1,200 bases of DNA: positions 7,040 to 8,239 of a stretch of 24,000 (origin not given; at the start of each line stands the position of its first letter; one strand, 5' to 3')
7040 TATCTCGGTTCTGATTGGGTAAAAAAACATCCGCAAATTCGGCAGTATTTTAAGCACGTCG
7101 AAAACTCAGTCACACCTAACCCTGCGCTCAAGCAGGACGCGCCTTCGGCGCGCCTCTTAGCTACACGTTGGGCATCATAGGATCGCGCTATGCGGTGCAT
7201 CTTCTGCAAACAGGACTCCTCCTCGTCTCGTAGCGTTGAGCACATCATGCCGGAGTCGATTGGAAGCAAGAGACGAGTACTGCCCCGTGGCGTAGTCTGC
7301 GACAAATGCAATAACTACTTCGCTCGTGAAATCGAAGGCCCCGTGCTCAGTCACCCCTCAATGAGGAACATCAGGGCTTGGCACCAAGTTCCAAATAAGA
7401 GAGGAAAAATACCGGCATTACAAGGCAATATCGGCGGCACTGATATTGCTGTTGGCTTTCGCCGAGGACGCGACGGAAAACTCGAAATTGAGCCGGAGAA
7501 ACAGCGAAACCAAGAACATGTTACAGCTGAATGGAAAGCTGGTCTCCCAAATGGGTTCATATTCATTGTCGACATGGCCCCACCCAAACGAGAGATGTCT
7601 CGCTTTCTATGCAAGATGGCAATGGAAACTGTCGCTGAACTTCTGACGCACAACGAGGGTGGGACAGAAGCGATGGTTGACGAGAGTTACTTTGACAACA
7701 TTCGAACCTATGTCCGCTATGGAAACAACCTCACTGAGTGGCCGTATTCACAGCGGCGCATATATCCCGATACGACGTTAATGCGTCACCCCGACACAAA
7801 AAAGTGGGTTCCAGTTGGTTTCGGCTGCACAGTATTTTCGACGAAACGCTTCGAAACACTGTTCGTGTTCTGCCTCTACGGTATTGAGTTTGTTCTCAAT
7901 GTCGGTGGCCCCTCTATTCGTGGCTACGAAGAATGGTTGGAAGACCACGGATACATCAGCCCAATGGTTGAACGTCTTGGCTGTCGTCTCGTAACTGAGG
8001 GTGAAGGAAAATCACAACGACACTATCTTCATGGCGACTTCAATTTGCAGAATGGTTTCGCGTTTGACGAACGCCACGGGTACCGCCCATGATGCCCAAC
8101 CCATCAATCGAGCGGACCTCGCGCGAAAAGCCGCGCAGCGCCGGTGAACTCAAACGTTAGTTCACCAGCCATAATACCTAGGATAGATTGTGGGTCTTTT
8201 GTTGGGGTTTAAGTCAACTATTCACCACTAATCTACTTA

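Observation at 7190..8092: Cassette-borne 300-aa HNH-motif protein with an unassigned C-terminal domain: candidate single-gene anti-phage or abortive-infection nuclease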

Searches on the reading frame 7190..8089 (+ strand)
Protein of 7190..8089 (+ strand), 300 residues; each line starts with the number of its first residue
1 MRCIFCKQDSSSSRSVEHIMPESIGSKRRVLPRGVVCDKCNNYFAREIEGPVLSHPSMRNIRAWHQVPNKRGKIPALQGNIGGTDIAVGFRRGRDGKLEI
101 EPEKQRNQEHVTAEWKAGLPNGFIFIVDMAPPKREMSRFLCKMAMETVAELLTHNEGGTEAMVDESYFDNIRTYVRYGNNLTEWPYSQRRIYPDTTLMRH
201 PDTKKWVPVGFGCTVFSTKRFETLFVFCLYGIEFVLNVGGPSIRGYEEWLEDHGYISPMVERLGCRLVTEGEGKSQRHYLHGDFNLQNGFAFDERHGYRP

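Call 3: search_protein_families(library=pfam, proteins=[window:7190-8089:+], max_evalue=1)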
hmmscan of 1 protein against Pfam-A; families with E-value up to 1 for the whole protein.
window:7190-8089:+ (300 aa): 1 family
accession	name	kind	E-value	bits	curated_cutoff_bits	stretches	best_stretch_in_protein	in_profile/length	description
PF14279.12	HNH_5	-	1.3e-10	41.5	27.5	1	3-55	1-54/56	HNH endonuclease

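Call 4: search_protein_families(library=padloc, proteins=[window:7190-8089:+], max_evalue=1)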
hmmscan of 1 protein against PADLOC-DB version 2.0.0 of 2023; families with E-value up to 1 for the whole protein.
window:7190-8089:+ (300 aa): 1 family
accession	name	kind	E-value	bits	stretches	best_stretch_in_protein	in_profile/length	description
PDLC00325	PtuB1|PtuB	-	0.054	11.1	1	2-43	53-100/213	Unknown function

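Call 5: search_protein_families(library=ncbifam, proteins=[window:7190-8089:+], max_evalue=1)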
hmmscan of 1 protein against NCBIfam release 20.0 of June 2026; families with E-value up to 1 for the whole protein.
window:7190-8089:+ (300 aa): 1 family
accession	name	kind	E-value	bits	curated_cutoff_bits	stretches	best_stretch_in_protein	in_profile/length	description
NF040563.1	guided_IscB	equivalog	0.22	10.6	175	1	2-52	194-243/314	RNA-guided endonuclease IscB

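Call 6: search_protein_families(library=phrogs, proteins=[window:7190-8089:+], max_evalue=1)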
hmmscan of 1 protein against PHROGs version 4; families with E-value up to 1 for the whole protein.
window:7190-8089:+ (300 aa): 4 families
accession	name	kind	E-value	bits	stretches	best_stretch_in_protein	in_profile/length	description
phrog_35254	-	unknown function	9.3e-05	23.1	1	2-74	6-78/365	-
phrog_26663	-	unknown function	0.011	15.9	1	2-52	36-86/324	-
phrog_37004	-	unknown function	0.086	13.7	1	196-220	5-29/64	-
phrog_2214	-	DNA, RNA and nucleotide metabolism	0.2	11.7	1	2-42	195-234/429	HNH endonuclease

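Call 14: find_homologous_proteins(query=window:7190-8089:+)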
Query window:7190-8089:+ (300 aa): 743 proteins with E <= 0.001 among 1077 candidates; the best 120 are listed.
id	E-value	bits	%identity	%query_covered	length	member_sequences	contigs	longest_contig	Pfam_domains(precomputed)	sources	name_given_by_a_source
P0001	2.9e-192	656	90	100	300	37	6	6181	PF14279.13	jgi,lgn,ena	-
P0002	1.0e-182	625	85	100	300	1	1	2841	PF14279.13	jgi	jgi:hypothetical protein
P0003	3.4e-179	613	84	100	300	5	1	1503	PF14279.13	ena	-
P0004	4.2e-177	606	81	100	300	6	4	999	PF14279.13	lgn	-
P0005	7.7e-169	579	80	100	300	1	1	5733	PF14279.13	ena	-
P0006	1.0e-166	572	77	100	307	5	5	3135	PF14279.13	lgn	-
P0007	9.7e-161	552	74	99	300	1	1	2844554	PF14279.13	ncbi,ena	-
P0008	1.4e-159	549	76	99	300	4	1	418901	PF14279.13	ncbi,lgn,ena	-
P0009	1.6e-158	545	81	93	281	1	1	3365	-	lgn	-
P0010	5.2e-158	543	79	94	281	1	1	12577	-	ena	-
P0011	3.1e-154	531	78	94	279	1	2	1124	-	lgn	-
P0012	1.6e-151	522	71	100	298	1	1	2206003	PF14279.13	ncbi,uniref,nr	ncbi:HNH endonuclease [Janthinobacterium sp. SUN120]|uniref:HNH endonuclease n=1 Tax=Janthinobacteri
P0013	1.9e-151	522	77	94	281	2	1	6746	-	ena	-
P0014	4.4e-151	521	75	94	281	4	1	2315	-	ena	-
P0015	4.8e-149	514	76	93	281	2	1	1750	-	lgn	-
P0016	5.5e-147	507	69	100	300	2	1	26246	PF14279.13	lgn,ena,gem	-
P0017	2.1e-145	502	69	100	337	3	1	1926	PF14279.13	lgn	-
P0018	1.2e-144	500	68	100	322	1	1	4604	PF14279.13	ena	-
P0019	2.1e-143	495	73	93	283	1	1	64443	PF14279.13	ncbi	ncbi:MAG: HNH endonuclease [Leptospirales bacterium]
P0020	8.2e-143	494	69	100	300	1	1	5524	PF14279.13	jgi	jgi:hypothetical protein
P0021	2.1e-142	492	69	100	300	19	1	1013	PF14279.13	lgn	-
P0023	1.2e-136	473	64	100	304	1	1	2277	PF14279.13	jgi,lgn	jgi:hypothetical protein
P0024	1.6e-136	473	66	100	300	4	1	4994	PF14279.13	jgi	jgi:hypothetical protein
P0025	1.0e-133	464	64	100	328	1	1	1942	PF14279.13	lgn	-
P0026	1.9e-132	460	62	100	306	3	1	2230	PF14279.13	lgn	-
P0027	7.3e-132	458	63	100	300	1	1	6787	PF14279.13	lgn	-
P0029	2.6e-131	456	64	99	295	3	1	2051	PF14279.13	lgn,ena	-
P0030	3.6e-131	455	65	100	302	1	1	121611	PF14279.13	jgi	jgi:hypothetical protein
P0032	1.6e-129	450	65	99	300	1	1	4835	PF14279.13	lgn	-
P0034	2.2e-129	449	62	100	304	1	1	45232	PF14279.13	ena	-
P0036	3.8e-128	445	63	100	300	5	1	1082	PF14279.13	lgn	-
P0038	3.2e-127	442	62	99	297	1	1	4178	PF14279.13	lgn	-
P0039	3.7e-127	442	59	100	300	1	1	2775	PF14279.13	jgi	jgi:HNH endonuclease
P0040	4.2e-126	439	77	79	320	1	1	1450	PF14279.13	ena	-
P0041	7.2e-126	438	62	100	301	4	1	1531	PF14279.13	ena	-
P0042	9.1e-126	438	61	100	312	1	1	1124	PF14279.13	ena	-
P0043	2.1e-125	436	60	100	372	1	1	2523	PF14279.13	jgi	jgi:HNH endonuclease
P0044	3.7e-125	436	61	99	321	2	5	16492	PF14279.13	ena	-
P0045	1.3e-124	434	59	100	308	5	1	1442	PF14279.13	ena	-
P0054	6.1e-122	425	59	99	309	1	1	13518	PF14279.13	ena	-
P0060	1.5e-118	414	57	100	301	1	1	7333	PF14279.13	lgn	-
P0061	1.7e-118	414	60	99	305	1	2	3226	PF14279.13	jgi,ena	jgi:hypothetical protein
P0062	6.4e-118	412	60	99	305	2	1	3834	PF14279.13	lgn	-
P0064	1.8e-117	410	59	100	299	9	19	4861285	PF14279.13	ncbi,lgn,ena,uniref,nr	ncbi:hypothetical protein IMQ31_18355 [Escherichia coli O169:H41]|uniref:HNH endonuclease n=1 Tax=Es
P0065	3.2e-116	406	59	100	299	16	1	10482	PF14279.13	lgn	-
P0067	1.6e-115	404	57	99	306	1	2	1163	PF14279.13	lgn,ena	-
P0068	2.2e-115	403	56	100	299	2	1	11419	PF14279.13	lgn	-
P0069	2.8e-115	403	56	100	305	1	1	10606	PF14279.13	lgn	-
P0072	8.7e-114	398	57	100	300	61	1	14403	PF14279.13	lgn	-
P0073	3.4e-113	396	56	99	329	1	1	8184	PF14279.13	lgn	-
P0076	6.2e-112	392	57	99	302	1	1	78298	PF14279.13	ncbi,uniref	ncbi:HNH endonuclease [Cupriavidus oxalaticus]|uniref:HNH endonuclease n=1 Tax=Cupriavidus oxalaticu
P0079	3.9e-111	389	56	97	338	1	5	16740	PF14279.13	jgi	jgi:hypothetical protein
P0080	4.1e-111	389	59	93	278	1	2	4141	PF14279.13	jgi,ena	jgi:HNH endonuclease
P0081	7.9e-111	388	56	99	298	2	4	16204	PF14279.13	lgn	-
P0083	1.7e-110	387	55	100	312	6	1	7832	PF14279.13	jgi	jgi:HNH endonuclease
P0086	7.2e-110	385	55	98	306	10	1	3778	PF14279.13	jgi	-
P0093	8.8e-108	378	53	98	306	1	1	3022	PF14279.13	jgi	jgi:hypothetical protein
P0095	1.3e-107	378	53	99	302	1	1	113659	PF14279.13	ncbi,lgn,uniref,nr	ncbi:HNH endonuclease [Cupriavidus alkaliphilus]|uniref:HNH endonuclease n=1 Tax=Cupriavidus alkalip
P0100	6.3e-106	372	56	98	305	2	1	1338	PF14279.13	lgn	-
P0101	7.2e-106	372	56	97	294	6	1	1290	PF14279.13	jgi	jgi:hypothetical protein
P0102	9.6e-106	372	52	98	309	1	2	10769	PF14279.13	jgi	jgi:hypothetical protein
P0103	3.3e-105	370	54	98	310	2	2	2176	PF14279.13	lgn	-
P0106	7.5e-104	366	52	98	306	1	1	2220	PF14279.13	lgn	-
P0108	1.4e-103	365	54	98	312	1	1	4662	PF14279.13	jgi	jgi:hypothetical protein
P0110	2.6e-102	361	50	98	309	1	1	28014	PF14279.13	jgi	jgi:hypothetical protein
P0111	2.9e-101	357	54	98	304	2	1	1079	PF14279.13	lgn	-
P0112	3.0e-101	357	53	98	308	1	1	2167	PF14279.13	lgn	-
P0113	7.1e-100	352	54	98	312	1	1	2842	PF14279.13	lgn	-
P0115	1.2e-99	352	53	98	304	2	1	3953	PF14279.13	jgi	jgi:hypothetical protein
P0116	1.5e-99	351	55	93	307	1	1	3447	PF14279.13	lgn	-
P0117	1.7e-99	351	51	98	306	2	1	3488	PF14279.13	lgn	-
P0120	6.6e-98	346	50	98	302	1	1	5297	PF14279.13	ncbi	-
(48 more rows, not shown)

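Call 18: search_solved_structures(query=A1, max_evalue=1, show_alignments=2)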
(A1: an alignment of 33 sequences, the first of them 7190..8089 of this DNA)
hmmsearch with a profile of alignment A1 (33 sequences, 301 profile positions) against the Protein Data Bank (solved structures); distinct sequences matched with E-value up to 1: 4.
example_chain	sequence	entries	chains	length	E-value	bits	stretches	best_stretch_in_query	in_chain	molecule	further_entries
3etc_A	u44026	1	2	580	0.42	12.8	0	237-294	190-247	AMP-binding protein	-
8ykv_R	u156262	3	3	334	0.53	12.5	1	220-247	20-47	Succinate receptor 1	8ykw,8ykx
8wp1_A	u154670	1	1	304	0.56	12.5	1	220-247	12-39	Succinate receptor 1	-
8wog_A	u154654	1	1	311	0.56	12.5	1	220-247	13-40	Succinate receptor 1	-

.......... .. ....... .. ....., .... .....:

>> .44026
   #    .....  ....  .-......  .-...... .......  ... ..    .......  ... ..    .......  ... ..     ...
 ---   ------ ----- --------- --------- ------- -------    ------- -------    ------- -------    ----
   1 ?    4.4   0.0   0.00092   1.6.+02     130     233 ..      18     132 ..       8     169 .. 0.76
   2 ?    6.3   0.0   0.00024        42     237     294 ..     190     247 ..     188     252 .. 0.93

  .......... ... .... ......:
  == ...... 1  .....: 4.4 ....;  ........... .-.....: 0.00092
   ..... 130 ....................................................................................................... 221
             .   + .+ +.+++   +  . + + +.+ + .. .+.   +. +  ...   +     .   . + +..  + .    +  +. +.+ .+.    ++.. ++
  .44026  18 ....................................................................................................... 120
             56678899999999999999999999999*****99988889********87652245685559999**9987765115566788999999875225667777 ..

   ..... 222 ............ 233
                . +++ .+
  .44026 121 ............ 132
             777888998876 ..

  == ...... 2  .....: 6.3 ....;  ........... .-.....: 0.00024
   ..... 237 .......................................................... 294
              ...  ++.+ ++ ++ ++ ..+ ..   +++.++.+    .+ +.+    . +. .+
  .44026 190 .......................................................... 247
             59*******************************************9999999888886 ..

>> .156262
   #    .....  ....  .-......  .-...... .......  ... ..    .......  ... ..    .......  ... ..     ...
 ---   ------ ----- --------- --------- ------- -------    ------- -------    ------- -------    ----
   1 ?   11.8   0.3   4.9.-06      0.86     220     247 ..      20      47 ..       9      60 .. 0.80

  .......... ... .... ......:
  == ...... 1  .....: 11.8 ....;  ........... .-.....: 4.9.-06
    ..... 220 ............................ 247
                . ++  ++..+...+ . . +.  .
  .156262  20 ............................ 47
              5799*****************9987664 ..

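Call 19: search_dna_similar(query=P0064, collection=plasmids, mode=protein, max_rows=30)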
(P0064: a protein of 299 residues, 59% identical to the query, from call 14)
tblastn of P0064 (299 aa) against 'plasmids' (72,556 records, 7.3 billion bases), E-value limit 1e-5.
Records with a match: 7; places in all: 7; records where one place covers at least 80% of the query: 5.
Best place of each record, by identity: <60% 7.
By first word of the organism name: Agrobacterium 2; Rhizobium 2; Prevotella 1; Azospirillum 1; Persicobacter 1.
By predicted mobility (MOB-suite, as given by PLSDB): non-mobilizable 5; conjugative 2.
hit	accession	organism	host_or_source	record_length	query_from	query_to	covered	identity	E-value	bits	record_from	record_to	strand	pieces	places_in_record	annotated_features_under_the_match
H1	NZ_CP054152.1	Agrobacterium vaccinii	Blueberry,pure bacterial culture,Tumor ...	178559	2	271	90%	42.3%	1e-63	224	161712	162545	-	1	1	HNH endonuclease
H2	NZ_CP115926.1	Agrobacterium tumefaciens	Chrysanthemum,cell culture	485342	2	267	89%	41.5%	5e-63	222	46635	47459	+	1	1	hypothetical protein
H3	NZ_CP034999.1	Rhizobium acidisoli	Phaseolus vulgaris,root nodule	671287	2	267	79%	42.7%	9e-39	207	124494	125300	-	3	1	HNH endonuclease | hypothetical protein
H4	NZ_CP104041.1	Rhizobium sp. WSM4643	Pisum sativum,Cell culture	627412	1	259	87%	37.4%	3e-41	159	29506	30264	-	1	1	HNH endonuclease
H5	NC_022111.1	Prevotella sp. oral taxon 299 str. F0039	Homo sapiens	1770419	1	259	87%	32.1%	6e-30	126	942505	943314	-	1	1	none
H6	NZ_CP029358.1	Azospirillum thermophilum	cell culture,hot spring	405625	30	259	77%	34.6%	6e-31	129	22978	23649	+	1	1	hypothetical protein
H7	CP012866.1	Persicobacter sp. JZB09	cell culture,soil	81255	3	258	86%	25.7%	9e-9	64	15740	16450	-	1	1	record has no annotation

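Call 20: find_related_loci(query=A1, collection=genome_contigs, flank=10000)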
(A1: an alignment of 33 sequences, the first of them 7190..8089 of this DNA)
Query A1 (300 aa) in genome_contigs; peptide patterns used: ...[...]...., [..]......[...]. (x = any residue, [..] = any of these).
209 stretches matched a pattern; 173 encode a relative of the query (tblastn E <= 1e-3); the best 80 are kept; 80 distinct loci.
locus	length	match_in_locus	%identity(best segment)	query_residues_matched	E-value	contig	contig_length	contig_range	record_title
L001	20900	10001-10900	89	1-300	0e+0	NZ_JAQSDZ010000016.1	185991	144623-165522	MAG: Methylotenera sp. isolate D1-2020 MAG002 NODE_42_length_185991_cov_248.925281, whole genome shotgun sequence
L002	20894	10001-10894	74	1-298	1e-162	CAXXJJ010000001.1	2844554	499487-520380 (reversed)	MAG: Desulfatiglandales bacterium isolate ad7cffaf-6c2b-4e6c-8426-e31439b40ff1 genome assembly, contig: contig_1, whole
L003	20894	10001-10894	76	1-298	3e-160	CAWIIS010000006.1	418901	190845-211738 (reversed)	MAG: Nitrospirota bacterium isolate MFD03899.bin.2.142 genome assembly, contig: contig_29246, whole genome shotgun seque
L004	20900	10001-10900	68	1-300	5e-139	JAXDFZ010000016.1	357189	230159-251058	MAG: Blastocatellia bacterium isolate BP_49 scaffold_1489059, whole genome shotgun sequence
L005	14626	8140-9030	63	1-298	1e-134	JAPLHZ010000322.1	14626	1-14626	MAG: Cyanobacteriota bacterium isolate LacPavin_0419_WC70S_MAG_46_55 LacPavin_0419_WC70S_scaffold_1233839, whole genome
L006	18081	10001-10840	72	1-280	3e-143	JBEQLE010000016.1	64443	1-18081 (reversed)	MAG: Leptospirales bacterium isolate Y21TTR20magb6s NODE_16_length_64443_cov_5.041652, whole genome shotgun sequence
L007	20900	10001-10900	58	1-300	2e-125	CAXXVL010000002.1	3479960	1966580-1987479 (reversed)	MAG: Smithellaceae bacterium isolate ea3e3a57-e723-42e2-b213-d72c633126af genome assembly, contig: contig_2, whole genom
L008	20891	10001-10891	61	1-300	2e-125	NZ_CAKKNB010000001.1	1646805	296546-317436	Aquabacterium sp. CECT 9606 isolate UB60; 180319 A20MB 6, whole genome shotgun sequence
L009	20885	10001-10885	61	1-298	2e-122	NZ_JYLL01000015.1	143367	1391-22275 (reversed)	Pseudomonas veronii strain DSM 11331 15_143367_30.9535, whole genome shotgun sequence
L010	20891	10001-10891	60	1-300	8e-122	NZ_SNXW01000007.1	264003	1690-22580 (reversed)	Aquabacterium commune strain DSM 11901 Ga0310490_107, whole genome shotgun sequence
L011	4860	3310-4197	57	1-296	2e-116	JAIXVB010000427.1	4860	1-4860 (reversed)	MAG: Verrucomicrobiaceae bacterium isolate D1_MAG_00050 pond_D1_MAG_00050_000000000302, whole genome shotgun sequence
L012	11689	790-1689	55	1-300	9e-115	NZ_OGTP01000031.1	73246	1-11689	Caballeronia novacaledonica strain LMG 28615, whole genome shotgun sequence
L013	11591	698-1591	57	1-297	7e-115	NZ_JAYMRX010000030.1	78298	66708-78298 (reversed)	Cupriavidus oxalaticus strain JPY540 NODE_30_length_78298_cov_102.913037, whole genome shotgun sequence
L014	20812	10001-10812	70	1-300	8e-111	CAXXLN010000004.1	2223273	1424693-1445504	MAG: Desulfatiglandales bacterium isolate 53c9cee3-5eb1-4031-9065-1ba860722897 genome assembly, contig: contig_4, whole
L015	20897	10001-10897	48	2-296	7e-103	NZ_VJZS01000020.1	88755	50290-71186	Flavobacterium sp. ZT3R18 NODE_20_length_88755_cov_110.515043, whole genome shotgun sequence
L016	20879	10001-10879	50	1-295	1e-101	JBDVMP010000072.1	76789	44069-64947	MAG: Cyclobacteriaceae bacterium isolate LC.127.F.D4_180_7 LC_127_F_D4_180_7_000000000097, whole genome shotgun sequence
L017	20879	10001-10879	51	1-295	7e-101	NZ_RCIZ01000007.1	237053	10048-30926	Mesorhizobium sp. YM1C-6-2 YM1C_Scf_7, whole genome shotgun sequence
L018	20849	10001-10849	51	1-280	7e-96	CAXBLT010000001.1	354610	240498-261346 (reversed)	MAG TPA_asm: uncultured Gammaproteobacteria bacterium isolate ERR2762121_binner13_Refined_69 genome assembly, contig: ER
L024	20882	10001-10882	44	1-295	9e-85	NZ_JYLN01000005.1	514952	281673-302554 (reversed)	Pseudomonas paralactis strain DSM 29164 5_514952_14.4097, whole genome shotgun sequence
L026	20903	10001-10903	43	1-293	2e-76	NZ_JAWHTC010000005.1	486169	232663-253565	Aliisedimentitalea sp. MJ-SS2 NODE_5_length_486169_cov_358.257363, whole genome shotgun sequence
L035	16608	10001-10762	39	1-259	3e-52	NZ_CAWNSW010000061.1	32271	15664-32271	Stenomitos frigidus ULC18 isolate ena-yuan-GCF_003003795.1 NZ_PVWK01000120.1, whole genome shotgun sequence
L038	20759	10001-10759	38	1-259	1e-51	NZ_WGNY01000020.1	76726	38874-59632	MAG: Phenylobacterium sp. isolate RI_411 c_000000157864, whole genome shotgun sequence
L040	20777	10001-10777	36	1-259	4e-51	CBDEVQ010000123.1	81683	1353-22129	MAG: Flavobacteriales bacterium isolate c9eb949b-bc1f-4219-ae45-44c701134771 genome assembly, contig: contig_123, whole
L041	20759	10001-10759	41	1-259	3e-51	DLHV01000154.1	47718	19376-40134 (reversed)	MAG TPA_asm: Chloracidobacterium sp. UBA7659 UBA7659_contig_30730, whole genome shotgun sequence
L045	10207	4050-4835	38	2-259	1e-50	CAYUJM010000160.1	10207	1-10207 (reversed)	MAG TPA_asm: uncultured Terracidiphilus sp. isolate binchicken_co3_31 genome assembly, contig: NODE_21453_length_10207_c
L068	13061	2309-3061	36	1-259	4e-47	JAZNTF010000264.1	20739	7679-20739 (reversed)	MAG: Candidatus Fimenecus sp. isolate T1900044804_TS20190270.MAGScoT_cleanbin_000017 SGB_2740_k141_1473900, whole genome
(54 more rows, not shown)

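Call 26: predict_structure(alignment_id=A1)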
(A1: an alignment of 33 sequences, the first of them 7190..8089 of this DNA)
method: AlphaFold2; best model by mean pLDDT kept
length: 300 residues; sequences in the alignment: 33
mean_pLDDT: 89.5   pTM: 0.88
mean pLDDT of the five models: 89.5, 89.4, 88.0, 87.5, 87.4
residues with pLDDT >= 90: 179; 70-90: 118; 50-70: 3; < 50: 0
segments of 3 or more residues with pLDDT < 50: none
pLDDT, mean of each block of 10 residues (from residue 1): 94 89 80 93 93 91 85 89 93 87 93 90 91 94 94 81 89 91 90 92 90 89 92 91 88 91 90 92 84 79
secondary structure, 60 per line:
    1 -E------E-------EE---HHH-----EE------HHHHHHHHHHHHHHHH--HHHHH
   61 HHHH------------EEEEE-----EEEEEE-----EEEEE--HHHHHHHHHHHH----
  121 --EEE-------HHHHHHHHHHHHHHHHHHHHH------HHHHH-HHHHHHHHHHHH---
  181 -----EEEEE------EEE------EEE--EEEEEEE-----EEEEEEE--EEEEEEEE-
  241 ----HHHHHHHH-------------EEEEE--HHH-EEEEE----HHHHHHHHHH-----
elements in order: H38-53 H56-64 E77-81 E87-92 E98-102 H105-116 E123-125 H133-153 H160-164 H166-177 E186-190 E197-199 E206-208 E211-217 E223-229 E232-239 H245-252 E266-270 E277-281 H286-295
